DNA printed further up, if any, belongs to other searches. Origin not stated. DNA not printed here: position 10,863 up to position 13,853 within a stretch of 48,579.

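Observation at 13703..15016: Two cyclases for a one-cysteine core: a zinc-type LanC coupled to a ligand-poor LanKC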

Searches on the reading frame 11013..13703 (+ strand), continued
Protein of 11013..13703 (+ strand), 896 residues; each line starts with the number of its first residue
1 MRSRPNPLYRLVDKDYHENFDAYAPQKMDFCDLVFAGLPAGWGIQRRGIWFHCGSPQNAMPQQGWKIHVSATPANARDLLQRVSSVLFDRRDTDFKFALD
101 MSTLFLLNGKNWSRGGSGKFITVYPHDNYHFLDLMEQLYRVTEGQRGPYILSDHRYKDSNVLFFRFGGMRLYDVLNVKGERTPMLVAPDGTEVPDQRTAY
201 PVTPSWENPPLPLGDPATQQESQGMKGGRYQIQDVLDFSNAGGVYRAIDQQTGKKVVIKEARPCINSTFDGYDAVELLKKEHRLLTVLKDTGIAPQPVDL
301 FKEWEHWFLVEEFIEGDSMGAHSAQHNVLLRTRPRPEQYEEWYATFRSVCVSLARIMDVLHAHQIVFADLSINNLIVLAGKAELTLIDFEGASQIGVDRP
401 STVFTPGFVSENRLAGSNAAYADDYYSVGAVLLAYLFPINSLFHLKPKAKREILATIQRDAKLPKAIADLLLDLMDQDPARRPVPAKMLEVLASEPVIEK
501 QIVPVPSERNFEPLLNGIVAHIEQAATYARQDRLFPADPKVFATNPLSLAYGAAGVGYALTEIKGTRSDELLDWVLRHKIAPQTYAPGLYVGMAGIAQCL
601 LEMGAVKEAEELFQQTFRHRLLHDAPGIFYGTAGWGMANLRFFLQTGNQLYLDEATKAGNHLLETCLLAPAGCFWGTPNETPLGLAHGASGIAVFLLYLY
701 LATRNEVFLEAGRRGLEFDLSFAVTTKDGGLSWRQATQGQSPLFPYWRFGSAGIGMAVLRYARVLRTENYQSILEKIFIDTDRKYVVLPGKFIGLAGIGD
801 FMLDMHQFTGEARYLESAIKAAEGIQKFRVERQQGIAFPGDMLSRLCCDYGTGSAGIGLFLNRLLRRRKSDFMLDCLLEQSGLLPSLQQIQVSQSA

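Call 24: find_encoding_contigs(protein=P0184, flank=6000, max_places=2)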
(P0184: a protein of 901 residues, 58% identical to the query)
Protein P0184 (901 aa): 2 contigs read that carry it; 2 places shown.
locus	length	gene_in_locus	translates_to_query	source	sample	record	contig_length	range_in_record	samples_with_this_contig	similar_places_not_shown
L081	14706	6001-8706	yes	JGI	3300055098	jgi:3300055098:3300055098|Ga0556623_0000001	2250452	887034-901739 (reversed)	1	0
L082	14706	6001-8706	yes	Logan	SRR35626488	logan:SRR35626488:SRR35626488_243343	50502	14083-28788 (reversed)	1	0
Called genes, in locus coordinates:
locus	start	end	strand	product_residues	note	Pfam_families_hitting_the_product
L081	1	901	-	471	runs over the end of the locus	PF00512:HisKA (weak), PF02518:HATPase_c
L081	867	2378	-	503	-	PF00072:Response_reg, PF00158:Sigma54_activat, PF14532:Sigma54_activ_2, PF07728:AAA_5 (faint), PF25601:AAA_lid_14, PF02954:HTH_8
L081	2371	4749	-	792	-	PF12704:MacB_PCD, PF02687:FtsX, PF12704:MacB_PCD, PF02687:FtsX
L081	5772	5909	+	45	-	-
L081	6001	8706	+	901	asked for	PF25816:RamC_N, PF00069:Pkinase, PF05147:LANC_like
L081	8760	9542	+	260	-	PF02357:NusG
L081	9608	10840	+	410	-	PF00155:Aminotran_1_2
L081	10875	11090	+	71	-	-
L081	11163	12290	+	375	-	PF14696:Glyoxalase_5, PF00903:Glyoxalase, PF13669:Glyoxalase_4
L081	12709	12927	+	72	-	PF03621:MbtH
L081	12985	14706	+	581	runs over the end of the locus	PF04389:Peptidase_M28, PF01546:Peptidase_M20 (weak)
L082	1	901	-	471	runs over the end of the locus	PF00512:HisKA (weak), PF02518:HATPase_c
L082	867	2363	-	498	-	PF00072:Response_reg, PF00158:Sigma54_activat, PF14532:Sigma54_activ_2, PF07728:AAA_5 (faint), PF25601:AAA_lid_14, PF02954:HTH_8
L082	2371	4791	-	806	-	PF12704:MacB_PCD, PF02687:FtsX, PF12704:MacB_PCD, PF02687:FtsX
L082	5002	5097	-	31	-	-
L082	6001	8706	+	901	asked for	PF25816:RamC_N, PF00069:Pkinase, PF05147:LANC_like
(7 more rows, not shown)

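Call 25: find_encoding_contigs(protein=P0161, flank=6000, max_places=2)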
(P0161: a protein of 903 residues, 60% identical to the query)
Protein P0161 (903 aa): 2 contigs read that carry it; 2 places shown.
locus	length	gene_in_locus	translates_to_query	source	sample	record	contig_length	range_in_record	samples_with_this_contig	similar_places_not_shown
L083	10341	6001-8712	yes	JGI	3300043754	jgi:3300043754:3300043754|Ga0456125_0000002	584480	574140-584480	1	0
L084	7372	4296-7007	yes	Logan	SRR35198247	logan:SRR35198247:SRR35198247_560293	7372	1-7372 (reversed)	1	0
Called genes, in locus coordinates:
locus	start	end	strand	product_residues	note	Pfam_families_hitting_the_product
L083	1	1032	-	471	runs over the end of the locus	PF02518:HATPase_c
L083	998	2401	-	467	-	PF00072:Response_reg, PF00158:Sigma54_activat, PF14532:Sigma54_activ_2, PF07728:AAA_5 (weak), PF25601:AAA_lid_14, PF02954:HTH_8, PF18024:HTH_50 (weak)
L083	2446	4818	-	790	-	PF12704:MacB_PCD, PF02687:FtsX, PF12704:MacB_PCD, PF02687:FtsX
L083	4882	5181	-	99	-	-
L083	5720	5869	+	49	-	-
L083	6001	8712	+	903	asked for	PF25816:RamC_N, PF00069:Pkinase, PF05147:LANC_like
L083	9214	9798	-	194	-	PF05163:DinB, PF12867:DinB_2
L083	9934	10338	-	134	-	PF08327:AHSA1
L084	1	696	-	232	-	?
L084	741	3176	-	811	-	PF12704:MacB_PCD, PF02687:FtsX, PF12704:MacB_PCD, PF02687:FtsX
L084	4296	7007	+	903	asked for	PF25816:RamC_N, PF00069:Pkinase, PF05147:LANC_like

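Call 26: find_encoding_contigs(protein=P0213, flank=6000, max_places=2)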
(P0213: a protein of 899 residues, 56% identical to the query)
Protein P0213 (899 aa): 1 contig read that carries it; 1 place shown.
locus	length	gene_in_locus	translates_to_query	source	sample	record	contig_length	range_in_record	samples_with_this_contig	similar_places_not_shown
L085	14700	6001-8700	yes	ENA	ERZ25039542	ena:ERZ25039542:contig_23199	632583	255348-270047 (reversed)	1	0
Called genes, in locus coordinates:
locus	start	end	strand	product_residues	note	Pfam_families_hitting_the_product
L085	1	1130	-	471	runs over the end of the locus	PF02518:HATPase_c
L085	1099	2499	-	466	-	PF00072:Response_reg, PF00158:Sigma54_activat, PF14532:Sigma54_activ_2, PF07728:AAA_5 (weak), PF25601:AAA_lid_14, PF02954:HTH_8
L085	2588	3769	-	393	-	PF12704:MacB_PCD, PF02687:FtsX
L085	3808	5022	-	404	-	PF12704:MacB_PCD, PF02687:FtsX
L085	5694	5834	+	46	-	-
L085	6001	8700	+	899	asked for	PF25816:RamC_N, PF00069:Pkinase, PF05147:LANC_like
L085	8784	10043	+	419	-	-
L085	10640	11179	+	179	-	PF02357:NusG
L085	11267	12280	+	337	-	PF14028:Lant_dehydr_C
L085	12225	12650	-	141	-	-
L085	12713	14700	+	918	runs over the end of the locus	PF04738:Lant_dehydr_N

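Call 29: find_related_loci(query=A2, collection=metagenome_contigs, flank=7000)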
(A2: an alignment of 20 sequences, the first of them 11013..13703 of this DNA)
Query A2 (896 aa) in metagenome_contigs; peptide patterns used: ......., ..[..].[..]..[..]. (x = any residue, [..] = any of these).
174 stretches matched a pattern; 97 encode a relative of the query (tblastn E <= 1e-3); the best 80 are kept; 78 distinct loci.
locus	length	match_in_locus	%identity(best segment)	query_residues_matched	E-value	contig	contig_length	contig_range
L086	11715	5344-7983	88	1-880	0e+0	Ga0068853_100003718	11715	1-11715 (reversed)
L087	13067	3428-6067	88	1-880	0e+0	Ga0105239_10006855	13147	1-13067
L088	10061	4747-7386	88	1-880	0e+0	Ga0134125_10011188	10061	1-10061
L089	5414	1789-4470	82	1-893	0e+0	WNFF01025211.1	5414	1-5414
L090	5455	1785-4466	82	1-893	0e+0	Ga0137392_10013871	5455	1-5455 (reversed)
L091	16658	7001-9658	81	1-886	0e+0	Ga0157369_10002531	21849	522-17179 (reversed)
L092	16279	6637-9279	66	1-881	0e+0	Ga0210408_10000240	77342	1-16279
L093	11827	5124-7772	60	1-878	0e+0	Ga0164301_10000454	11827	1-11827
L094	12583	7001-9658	62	1-886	0e+0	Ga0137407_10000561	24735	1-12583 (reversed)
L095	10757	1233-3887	61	1-881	0e+0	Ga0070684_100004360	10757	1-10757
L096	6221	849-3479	60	1-878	0e+0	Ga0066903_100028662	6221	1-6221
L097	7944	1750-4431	59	1-893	0e+0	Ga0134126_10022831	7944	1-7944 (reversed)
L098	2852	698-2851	74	1-717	0e+0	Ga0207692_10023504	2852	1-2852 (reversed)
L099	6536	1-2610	61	20-891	0e+0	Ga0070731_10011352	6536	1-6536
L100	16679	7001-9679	58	1-891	0e+0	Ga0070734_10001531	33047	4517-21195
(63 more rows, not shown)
